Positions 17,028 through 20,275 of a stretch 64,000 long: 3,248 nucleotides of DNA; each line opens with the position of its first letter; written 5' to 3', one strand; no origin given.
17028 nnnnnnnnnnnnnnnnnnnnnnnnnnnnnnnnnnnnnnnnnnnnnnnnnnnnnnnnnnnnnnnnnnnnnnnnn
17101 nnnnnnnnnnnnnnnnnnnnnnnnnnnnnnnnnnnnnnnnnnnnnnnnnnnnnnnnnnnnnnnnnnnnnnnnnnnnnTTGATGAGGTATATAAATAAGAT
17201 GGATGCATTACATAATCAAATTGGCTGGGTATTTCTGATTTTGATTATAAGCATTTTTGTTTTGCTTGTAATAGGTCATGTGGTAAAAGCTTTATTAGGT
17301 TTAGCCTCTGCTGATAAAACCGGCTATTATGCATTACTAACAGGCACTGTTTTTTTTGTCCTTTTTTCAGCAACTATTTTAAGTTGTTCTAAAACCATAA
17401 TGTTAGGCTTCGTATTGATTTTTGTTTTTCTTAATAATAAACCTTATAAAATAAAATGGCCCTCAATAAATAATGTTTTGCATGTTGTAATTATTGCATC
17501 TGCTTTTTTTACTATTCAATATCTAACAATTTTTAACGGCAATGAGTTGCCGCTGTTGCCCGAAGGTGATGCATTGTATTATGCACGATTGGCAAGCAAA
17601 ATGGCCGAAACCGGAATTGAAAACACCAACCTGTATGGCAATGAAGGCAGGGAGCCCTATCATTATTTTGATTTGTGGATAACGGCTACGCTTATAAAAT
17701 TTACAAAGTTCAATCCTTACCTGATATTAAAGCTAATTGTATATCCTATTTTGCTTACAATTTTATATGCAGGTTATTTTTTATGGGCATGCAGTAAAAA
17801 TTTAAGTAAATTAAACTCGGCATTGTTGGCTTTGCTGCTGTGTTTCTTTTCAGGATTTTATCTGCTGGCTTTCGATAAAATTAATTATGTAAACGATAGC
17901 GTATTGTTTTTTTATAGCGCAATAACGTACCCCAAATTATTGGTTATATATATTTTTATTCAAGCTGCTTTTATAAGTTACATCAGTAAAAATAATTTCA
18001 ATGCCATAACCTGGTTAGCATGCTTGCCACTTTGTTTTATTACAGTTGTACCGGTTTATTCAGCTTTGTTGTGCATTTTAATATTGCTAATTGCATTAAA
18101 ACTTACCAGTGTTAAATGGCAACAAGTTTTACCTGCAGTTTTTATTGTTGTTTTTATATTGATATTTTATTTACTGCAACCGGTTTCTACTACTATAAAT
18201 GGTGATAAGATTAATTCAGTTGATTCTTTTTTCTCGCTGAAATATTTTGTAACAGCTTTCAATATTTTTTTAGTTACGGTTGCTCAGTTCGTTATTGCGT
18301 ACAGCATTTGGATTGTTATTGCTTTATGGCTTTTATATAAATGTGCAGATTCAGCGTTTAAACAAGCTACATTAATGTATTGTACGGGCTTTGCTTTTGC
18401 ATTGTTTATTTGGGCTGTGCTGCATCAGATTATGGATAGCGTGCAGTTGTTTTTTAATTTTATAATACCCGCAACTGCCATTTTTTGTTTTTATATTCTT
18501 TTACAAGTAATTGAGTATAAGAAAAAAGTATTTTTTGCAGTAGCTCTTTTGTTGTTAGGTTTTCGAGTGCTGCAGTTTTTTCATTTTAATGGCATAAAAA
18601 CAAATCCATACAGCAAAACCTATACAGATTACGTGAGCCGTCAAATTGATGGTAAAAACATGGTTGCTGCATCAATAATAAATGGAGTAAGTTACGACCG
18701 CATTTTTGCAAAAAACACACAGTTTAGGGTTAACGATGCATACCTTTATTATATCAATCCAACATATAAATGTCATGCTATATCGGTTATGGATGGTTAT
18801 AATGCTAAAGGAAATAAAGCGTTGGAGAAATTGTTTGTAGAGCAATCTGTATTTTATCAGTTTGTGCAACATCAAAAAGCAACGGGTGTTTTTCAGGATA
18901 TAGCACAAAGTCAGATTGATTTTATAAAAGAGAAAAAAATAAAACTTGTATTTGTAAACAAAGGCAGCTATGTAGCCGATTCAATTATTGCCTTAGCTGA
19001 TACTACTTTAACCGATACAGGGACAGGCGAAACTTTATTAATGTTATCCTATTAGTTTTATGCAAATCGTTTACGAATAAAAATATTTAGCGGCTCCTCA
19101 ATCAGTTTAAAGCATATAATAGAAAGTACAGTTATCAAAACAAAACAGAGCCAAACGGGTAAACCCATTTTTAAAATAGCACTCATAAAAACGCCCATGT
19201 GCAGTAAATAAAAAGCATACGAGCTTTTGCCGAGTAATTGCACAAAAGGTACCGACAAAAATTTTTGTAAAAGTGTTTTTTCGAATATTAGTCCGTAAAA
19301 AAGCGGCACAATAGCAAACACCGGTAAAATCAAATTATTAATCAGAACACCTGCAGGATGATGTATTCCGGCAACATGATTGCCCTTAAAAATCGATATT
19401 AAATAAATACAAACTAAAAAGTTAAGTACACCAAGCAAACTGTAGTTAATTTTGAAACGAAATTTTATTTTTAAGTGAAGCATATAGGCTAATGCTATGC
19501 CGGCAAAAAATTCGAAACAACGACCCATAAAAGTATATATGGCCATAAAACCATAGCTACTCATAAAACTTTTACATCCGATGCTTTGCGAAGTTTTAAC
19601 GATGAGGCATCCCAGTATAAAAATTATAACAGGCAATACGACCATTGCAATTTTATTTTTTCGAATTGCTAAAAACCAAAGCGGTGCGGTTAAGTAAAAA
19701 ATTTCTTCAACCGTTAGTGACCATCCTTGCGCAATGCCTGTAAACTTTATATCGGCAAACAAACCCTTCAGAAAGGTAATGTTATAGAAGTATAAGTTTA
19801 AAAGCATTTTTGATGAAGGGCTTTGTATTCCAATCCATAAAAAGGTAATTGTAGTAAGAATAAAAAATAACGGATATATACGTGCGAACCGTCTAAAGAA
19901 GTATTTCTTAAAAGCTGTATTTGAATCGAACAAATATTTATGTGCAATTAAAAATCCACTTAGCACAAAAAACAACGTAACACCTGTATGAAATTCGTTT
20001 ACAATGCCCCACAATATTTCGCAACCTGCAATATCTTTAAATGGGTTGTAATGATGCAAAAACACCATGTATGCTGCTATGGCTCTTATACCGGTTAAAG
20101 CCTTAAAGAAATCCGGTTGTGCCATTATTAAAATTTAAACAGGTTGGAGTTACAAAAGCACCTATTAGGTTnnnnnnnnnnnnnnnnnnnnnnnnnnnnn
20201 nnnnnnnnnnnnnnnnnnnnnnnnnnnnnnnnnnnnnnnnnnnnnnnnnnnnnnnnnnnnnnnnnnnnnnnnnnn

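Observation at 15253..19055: Translationally coupled FdtA-FdtC-ArnC/GtrB-like GT2-GT-C operon: candidate periplasmic glycosylation module using a lipid-linked 3-acetamido-dideoxyhexose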

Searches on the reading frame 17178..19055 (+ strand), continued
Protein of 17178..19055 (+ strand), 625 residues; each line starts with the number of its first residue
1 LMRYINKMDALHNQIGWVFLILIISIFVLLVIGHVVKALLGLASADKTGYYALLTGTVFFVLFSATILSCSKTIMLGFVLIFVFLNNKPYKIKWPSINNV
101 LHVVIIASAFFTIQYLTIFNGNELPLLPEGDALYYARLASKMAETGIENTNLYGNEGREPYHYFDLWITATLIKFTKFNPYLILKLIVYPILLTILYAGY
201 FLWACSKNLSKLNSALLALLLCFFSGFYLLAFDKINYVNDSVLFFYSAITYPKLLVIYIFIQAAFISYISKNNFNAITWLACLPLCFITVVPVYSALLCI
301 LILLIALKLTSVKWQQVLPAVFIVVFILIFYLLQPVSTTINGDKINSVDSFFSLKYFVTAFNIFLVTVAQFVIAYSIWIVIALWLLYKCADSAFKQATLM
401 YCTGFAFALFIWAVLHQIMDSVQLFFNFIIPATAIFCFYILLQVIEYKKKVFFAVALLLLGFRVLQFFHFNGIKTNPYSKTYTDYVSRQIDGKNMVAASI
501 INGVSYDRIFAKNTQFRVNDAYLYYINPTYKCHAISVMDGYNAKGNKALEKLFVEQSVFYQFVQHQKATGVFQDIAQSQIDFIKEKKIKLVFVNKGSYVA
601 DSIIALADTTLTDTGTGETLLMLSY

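Call 71: search_solved_structures(query=L008:8830-9942:+, max_evalue=1e-30)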
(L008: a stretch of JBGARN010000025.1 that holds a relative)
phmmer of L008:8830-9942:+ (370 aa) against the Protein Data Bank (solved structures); distinct sequences matched with E-value up to 1e-30: 39.
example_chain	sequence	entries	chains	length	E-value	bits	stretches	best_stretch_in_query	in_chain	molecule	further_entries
3frk_A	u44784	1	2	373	7.3e-119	400.4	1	8-369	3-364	QdtB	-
5u1z_A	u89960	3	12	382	2.1e-102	346.2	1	10-368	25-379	Putative aminotransferase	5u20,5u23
7n63_A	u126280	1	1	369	1.2e-101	343.7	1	8-367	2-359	Putative aminotransferase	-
5u21_A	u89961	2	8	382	1.4e-101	343.5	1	10-368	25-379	Putative aminotransferase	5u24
2oga_A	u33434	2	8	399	2.1e-99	336.3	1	7-366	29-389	Transaminase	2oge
7b0d_A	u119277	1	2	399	1.2e-94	320.7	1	7-366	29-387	Glutamine--scyllo-inositol transaminase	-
3nyu_A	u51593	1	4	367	3.1e-68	233.8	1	8-361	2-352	Aminotransferase WbpE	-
3nu7_A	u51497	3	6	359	3.2e-68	233.8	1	8-360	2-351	Aminotransferase WbpE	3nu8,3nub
3nys_A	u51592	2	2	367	2.1e-67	231.1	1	8-361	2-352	Aminotransferase WbpE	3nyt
3uwc_A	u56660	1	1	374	3.2e-65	223.9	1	31-366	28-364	Nucleotide-sugar aminotransferase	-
8e75_A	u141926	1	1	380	1.7e-64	221.5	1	8-362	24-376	DegT/DnrJ/EryC1/StrS aminotransferase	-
8e77_A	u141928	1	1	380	1.7e-64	221.5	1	8-362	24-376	DegT/DnrJ/EryC1/StrS aminotransferase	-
4qgr_A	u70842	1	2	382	3.5e-61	210.6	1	33-366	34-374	DegT/DnrJ/EryC1/StrS aminotransferase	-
3bn1_A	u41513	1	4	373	2.9e-53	184.6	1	32-367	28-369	Perosamine synthetase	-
3dr7_A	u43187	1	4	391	3.4e-53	184.4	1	32-367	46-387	Putative perosamine synthetase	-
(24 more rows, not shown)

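Call 72: search_solved_structures(query=L025:8898-10031:+, max_evalue=1e-30)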
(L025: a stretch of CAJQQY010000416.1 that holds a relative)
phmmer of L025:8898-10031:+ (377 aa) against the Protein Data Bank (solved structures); distinct sequences matched with E-value up to 1e-30: 30.
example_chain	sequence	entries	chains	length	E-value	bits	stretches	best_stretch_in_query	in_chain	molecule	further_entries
4piw_A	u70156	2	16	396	8.4e-123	413.1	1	4-363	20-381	TDP-4-keto-6-deoxy-D-glucose transaminase family protein | dTDP-4-amino-4,6-dideoxygalactose transaminase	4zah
6blg_A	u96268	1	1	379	3.1e-121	407.9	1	3-372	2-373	dTDP-4-amino-4,6-dideoxygalactose transaminase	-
3frk_A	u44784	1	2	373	1.2e-46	162.5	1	38-377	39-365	QdtB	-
7b0m_AAA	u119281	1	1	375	2e-45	158.4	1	9-272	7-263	Sugar aminotransferase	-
1mdo_A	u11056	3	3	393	3.3e-44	154.4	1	6-372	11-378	ArnB aminotransferase | UDP-4-amino-4-deoxy-L-arabinose--oxoglutarate aminotransferase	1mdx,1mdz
3bn1_A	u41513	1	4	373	1.5e-43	152.3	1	10-370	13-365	Perosamine synthetase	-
3dr7_A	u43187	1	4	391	1.7e-43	152.1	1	10-370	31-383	Putative perosamine synthetase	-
4oca_A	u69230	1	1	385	2.1e-43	151.8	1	6-372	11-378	UDP-4-amino-4-deoxy-L-arabinose--oxoglutarate aminotransferase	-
3dr4_A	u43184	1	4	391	1.1e-42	149.3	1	10-370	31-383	Putative perosamine synthetase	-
7b0d_A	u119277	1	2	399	1.9e-42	148.6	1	47-374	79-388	Glutamine--scyllo-inositol transaminase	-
8sng_A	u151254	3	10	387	7e-42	146.8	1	6-372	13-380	UDP-4-amino-4-deoxy-L-arabinose--oxoglutarate aminotransferase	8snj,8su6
2oga_A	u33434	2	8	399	2.8e-41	144.8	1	57-376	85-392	Transaminase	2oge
4lc3_A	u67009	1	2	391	6.1e-41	143.7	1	6-373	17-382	Putative UDP-4-amino-4-deoxy-l-arabinose--oxoglutarate aminotransferase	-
5uid_A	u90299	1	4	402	7.5e-39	136.8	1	11-371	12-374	Aminotransferase TlmJ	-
5k8b_A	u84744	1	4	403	1.5e-37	132.5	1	38-325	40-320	8-amino-3,8-dideoxy-alpha-D-manno-octulosonate transaminase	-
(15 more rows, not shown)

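Call 73: find_encoding_contigs(protein=P0167, flank=10000, max_places=4)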
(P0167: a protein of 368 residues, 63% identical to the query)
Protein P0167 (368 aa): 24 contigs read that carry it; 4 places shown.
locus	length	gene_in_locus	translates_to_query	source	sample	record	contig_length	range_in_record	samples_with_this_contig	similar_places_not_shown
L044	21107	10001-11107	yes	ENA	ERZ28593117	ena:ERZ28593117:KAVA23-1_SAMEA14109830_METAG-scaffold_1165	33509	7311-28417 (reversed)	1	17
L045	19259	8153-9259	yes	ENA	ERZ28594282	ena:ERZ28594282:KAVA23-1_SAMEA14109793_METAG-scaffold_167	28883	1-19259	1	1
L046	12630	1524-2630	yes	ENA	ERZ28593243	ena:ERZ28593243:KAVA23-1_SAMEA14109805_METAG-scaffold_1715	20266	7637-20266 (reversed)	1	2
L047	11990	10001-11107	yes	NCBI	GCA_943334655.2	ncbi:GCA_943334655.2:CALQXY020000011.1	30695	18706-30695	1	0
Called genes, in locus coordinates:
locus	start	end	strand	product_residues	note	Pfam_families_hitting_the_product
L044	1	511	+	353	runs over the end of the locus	PF01370:Epimerase, PF02719:Polysacc_synt_2, PF16363:GDP_Man_Dehyd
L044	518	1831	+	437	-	PF00155:Aminotran_1_2, PF01041:DegT_DnrJ_EryC1, PF00266:Aminotran_5 (weak)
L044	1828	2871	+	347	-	PF01073:3Beta_HSD, PF01370:Epimerase, PF02719:Polysacc_synt_2 (weak), PF16363:GDP_Man_Dehyd, PF07993:NAD_binding_4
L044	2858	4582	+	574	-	PF02776:TPP_enzyme_N, PF00205:TPP_enzyme_M, PF02775:TPP_enzyme_C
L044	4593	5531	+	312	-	PF00535:Glycos_transf_2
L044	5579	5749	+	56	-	-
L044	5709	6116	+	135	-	PF05523:FdtA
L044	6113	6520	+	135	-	PF05523:FdtA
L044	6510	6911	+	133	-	PF01575:MaoC_dehydratas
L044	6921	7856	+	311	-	-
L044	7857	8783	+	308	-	PF00535:Glycos_transf_2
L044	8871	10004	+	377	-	PF01757:Acyl_transf_3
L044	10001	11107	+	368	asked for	PF01041:DegT_DnrJ_EryC1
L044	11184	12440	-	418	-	PF00072:Response_reg, PF00158:Sigma54_activat, PF14532:Sigma54_activ_2, PF07728:AAA_5 (weak), PF25601:AAA_lid_14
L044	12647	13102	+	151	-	PF09424:YqeY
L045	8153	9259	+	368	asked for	PF01041:DegT_DnrJ_EryC1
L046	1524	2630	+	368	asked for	PF01041:DegT_DnrJ_EryC1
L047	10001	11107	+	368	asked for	PF01041:DegT_DnrJ_EryC1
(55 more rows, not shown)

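Call 74: find_encoding_contigs(protein=P0165, flank=10000, max_places=4)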
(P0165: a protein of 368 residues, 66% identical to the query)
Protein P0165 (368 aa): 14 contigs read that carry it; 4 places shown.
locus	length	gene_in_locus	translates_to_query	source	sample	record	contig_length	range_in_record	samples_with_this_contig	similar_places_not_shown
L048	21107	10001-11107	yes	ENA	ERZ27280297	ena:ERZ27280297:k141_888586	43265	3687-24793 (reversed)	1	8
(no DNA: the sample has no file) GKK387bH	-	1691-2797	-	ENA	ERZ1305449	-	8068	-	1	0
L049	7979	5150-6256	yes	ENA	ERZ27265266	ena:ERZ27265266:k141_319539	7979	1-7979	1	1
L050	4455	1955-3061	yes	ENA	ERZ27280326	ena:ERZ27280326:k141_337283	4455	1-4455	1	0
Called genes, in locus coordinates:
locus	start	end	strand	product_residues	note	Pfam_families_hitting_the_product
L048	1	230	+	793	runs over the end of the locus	PF26766:Choice_anch_L, PF13585:CHU_C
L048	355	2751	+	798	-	PF26766:Choice_anch_L, PF13585:CHU_C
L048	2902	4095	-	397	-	PF00266:Aminotran_5, PF01041:DegT_DnrJ_EryC1 (weak)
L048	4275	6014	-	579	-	PF13231:PMT_2 (weak)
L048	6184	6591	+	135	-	PF05523:FdtA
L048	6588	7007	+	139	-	PF05523:FdtA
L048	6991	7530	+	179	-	PF13302:Acetyltransf_3, PF13420:Acetyltransf_4 (weak)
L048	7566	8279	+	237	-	PF13489:Methyltransf_23, PF05401:NodS (weak), PF13847:Methyltransf_31 (weak), PF08241:Methyltransf_11, PF08242:Methyltransf_12, PF13649:Methyltransf_25 (weak)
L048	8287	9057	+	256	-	-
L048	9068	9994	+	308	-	PF00535:Glycos_transf_2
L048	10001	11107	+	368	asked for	PF00266:Aminotran_5 (weak), PF00155:Aminotran_1_2 (weak), PF01041:DegT_DnrJ_EryC1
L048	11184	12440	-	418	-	PF00072:Response_reg, PF00158:Sigma54_activat, PF14532:Sigma54_activ_2, PF07728:AAA_5, PF25601:AAA_lid_14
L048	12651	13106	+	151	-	PF09424:YqeY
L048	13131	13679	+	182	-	PF02674:Colicin_V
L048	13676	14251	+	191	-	PF00117:GATase, PF07722:Peptidase_C26 (weak)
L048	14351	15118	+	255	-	PF00561:Abhydrolase_1, PF12697:Abhydrolase_6, PF03096:Ndr (weak), PF12146:Hydrolase_4, PF00561:Abhydrolase_1 (weak)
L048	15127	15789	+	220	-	PF00571:CBS (weak)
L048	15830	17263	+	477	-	PF07244:POTRA (faint), PF01103:Omp85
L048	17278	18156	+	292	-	PF01513:NAD_kinase, PF20143:NAD_kinase_C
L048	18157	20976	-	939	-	PF25596:CPSase_L_D1, PF02222:ATP-grasp (weak), PF02786:CPSase_L_D2, PF02787:CPSase_L_D3, PF25596:CPSase_L_D1, PF02786:CPSase_L_D2, PF02222:ATP-grasp, PF07478:Dala_Dala_lig_C, +6 more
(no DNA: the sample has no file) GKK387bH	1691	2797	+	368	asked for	PF00266:Aminotran_5 (weak), PF00155:Aminotran_1_2 (weak), PF01041:DegT_DnrJ_EryC1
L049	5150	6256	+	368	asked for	PF00266:Aminotran_5 (weak), PF00155:Aminotran_1_2 (weak), PF01041:DegT_DnrJ_EryC1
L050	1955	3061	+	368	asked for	PF00266:Aminotran_5 (weak), PF00155:Aminotran_1_2 (weak), PF01041:DegT_DnrJ_EryC1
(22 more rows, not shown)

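Call 84: fold_search(model_id=the predicted structure, library=viral)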
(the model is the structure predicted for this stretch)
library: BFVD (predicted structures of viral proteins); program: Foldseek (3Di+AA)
matches with E <= 10: 119; with E <= 0.001: 0
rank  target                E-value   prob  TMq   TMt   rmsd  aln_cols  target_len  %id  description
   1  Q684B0                6.0e-03  0.99  0.34  0.36  11.4       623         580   11  (no name in the UniProt tables at hand)
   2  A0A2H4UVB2            4.3e-01  0.05  0.08  0.11  29.0       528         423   13  LMBR1-like membrane protein [Bodo saltans virus]
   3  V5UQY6                4.7e-01  0.69  0.32  0.41  10.6       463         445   13  Uncharacterized protein [Oenococcus phage phiS13]
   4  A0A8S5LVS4            6.0e-01  0.06  0.10  0.13  24.2       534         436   10  Minor tail protein [Siphoviridae sp. ctkzC12]
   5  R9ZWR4                6.6e-01  0.06  0.12  0.11  24.9       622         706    9  DNA methylase [Cellulophaga phage phi17:2]
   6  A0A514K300            7.5e-01  0.75  0.31  0.50   8.6       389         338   11  Uncharacterized protein [Nitrosopumilus spindle-shaped virus 1]
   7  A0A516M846            7.5e-01  0.03  0.08  0.07  29.5       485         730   10  (no name in the UniProt tables at hand)
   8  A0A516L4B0            7.8e-01  0.02  0.07  0.06  33.6       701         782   11  (no name in the UniProt tables at hand)
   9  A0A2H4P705            8.1e-01  0.03  0.08  0.06  58.9       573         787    8  GDSL-like lipase [Pseudomonas phage nickie]
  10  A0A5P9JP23            8.5e-01  0.08  0.11  0.14  25.4       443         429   13  Envelope glycoprotein M [Psittacid alphaherpesvirus 5]
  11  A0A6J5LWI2            8.5e-01  0.04  0.09  0.06  31.2       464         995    9  Uncharacterized protein [uncultured Caudovirales phage]
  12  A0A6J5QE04            1.0e+00  0.06  0.11  0.09  26.8       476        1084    8  Caudovirus, tape measure, N-terminal [uncultured Caudovirales phage]
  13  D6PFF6                1.0e+00  0.04  0.11  0.12  29.6       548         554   11  (no name in the UniProt tables at hand)
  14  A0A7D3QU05            1.0e+00  0.04  0.09  0.11  27.0       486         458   11  DnaJ chaperone protein [Fadolivirus FV1/VV64]
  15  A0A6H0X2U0            1.0e+00  0.03  0.09  0.07  33.3       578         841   11  (no name in the UniProt tables at hand)
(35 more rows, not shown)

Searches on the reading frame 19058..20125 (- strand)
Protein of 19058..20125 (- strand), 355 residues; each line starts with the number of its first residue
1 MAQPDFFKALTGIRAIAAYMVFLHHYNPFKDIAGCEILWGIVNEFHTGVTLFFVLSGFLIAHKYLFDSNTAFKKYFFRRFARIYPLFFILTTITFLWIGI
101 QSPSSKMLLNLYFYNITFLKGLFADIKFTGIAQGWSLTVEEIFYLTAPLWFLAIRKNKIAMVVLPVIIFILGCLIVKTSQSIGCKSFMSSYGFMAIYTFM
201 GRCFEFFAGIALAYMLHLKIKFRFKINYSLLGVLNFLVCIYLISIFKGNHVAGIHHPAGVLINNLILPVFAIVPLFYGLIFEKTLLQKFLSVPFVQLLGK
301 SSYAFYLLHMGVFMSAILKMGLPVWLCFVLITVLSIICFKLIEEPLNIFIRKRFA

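Call 5: search_protein_families(library=pfam, proteins=[window:19058-20125:-], max_evalue=0.01)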
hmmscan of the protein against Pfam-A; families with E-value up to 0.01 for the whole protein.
window:19058-20125:- (355 aa): 1 family
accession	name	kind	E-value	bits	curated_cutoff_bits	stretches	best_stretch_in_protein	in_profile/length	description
PF01757.29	Acyl_transf_3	-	1.5e-21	77.2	31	1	8-338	2-320/326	Acyltransferase domain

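Call 6: search_protein_families(library=ncbifam, proteins=[window:19058-20125:-], max_evalue=0.01)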
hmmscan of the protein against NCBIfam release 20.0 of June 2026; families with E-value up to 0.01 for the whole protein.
window:19058-20125:- (355 aa): 0 families
